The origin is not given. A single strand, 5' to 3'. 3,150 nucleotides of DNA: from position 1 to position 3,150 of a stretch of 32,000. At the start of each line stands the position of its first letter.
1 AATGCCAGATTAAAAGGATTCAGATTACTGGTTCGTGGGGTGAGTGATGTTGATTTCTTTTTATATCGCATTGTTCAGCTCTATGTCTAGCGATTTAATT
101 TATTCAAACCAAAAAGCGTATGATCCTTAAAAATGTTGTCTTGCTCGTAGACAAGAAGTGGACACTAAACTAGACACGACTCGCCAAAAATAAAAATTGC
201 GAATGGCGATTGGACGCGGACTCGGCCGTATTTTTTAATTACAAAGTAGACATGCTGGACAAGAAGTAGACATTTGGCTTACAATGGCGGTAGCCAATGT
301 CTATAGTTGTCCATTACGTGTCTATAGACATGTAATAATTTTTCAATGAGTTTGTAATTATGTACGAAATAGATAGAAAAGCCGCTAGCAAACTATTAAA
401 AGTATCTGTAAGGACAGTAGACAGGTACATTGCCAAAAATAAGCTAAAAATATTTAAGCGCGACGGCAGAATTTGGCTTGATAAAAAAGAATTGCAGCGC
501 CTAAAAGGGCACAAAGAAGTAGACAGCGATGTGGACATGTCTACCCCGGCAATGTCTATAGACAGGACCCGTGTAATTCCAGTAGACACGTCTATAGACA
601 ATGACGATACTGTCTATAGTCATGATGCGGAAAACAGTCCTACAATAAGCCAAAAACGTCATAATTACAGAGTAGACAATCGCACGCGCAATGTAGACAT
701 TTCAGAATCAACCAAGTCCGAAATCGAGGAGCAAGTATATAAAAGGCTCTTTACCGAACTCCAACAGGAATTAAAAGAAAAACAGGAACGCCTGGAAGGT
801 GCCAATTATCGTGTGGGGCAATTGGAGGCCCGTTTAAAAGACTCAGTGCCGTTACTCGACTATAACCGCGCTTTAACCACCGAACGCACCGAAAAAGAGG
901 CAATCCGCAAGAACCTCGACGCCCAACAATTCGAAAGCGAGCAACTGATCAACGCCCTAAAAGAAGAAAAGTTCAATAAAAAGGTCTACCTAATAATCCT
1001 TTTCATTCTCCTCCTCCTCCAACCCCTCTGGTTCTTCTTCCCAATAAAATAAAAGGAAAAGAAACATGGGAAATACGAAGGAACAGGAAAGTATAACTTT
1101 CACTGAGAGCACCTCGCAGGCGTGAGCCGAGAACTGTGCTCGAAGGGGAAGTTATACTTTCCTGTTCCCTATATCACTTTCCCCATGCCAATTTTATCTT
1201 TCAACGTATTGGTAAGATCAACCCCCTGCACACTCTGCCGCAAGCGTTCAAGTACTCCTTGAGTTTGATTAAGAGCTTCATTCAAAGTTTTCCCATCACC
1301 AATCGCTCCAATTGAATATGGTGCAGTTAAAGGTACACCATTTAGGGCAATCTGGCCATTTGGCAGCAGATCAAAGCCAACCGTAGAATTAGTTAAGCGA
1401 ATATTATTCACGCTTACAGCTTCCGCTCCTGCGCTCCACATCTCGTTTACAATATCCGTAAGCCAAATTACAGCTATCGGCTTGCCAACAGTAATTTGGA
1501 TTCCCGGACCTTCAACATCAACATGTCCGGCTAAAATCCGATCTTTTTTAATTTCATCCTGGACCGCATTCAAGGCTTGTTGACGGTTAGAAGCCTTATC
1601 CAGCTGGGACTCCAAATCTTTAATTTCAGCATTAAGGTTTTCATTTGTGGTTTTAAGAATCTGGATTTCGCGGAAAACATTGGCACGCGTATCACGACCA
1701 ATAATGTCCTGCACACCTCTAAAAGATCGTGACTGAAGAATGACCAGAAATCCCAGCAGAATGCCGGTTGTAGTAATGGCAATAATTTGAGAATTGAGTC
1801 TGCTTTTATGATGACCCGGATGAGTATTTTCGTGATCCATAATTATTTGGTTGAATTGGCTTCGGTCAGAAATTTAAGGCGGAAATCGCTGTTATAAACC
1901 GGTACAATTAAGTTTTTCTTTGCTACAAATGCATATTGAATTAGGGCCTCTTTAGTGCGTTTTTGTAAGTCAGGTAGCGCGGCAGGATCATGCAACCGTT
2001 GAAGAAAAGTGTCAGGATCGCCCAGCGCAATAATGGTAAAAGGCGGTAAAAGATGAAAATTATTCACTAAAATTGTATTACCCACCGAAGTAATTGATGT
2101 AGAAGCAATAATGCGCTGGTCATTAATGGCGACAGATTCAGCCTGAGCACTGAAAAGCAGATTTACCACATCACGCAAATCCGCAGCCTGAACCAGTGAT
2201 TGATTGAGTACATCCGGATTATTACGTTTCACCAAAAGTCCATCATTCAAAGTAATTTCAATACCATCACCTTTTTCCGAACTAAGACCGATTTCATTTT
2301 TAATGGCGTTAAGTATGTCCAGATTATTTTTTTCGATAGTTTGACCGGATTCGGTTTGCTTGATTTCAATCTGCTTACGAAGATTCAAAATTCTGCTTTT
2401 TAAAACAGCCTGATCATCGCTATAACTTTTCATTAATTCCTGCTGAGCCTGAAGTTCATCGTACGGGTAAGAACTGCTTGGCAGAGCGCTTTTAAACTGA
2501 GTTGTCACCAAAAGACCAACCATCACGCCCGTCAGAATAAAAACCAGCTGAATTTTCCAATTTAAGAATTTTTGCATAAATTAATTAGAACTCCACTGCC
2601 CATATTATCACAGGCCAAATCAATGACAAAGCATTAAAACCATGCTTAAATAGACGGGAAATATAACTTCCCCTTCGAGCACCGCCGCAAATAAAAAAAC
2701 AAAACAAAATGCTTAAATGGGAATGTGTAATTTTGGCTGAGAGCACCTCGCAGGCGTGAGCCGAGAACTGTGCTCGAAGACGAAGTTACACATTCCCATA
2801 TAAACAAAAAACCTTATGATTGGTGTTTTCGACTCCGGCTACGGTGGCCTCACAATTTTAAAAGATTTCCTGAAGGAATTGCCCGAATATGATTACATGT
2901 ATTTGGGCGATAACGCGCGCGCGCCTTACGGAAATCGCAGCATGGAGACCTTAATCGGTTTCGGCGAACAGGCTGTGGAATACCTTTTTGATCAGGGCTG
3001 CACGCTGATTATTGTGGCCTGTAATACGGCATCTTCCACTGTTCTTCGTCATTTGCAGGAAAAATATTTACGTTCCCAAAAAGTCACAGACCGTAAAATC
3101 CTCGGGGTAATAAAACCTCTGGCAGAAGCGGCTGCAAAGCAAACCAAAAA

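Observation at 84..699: Extreme clustering of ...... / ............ sites across the promoter and the coding sequence of an HTH gene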

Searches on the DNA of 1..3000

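Call 74: search_rna_families(source=window, start=1, end=3000, threshold=evalue, max_evalue=1)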
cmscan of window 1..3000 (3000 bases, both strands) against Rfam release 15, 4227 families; matches with E-value up to 1: 4.
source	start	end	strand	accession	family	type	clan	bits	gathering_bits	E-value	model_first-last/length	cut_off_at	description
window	1074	1174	-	RF01939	mir-761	Gene; miRNA;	-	28.3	82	0.0058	1-65/65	no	mir-761 microRNA precursor family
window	2699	2817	-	RF01026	MIR828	Gene; miRNA;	-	23.2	69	0.34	1-115/115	no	MIR828 microRNA precursor family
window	1047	1210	-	RF01911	MIR2118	Gene; miRNA;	-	22.9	85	0.2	1-170/170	no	MIR2118 microRNA precursor family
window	1015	1058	-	RF02990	gut-2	Gene; sRNA;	-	18.4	39.8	0.91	1-48/48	no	gut-2 RNA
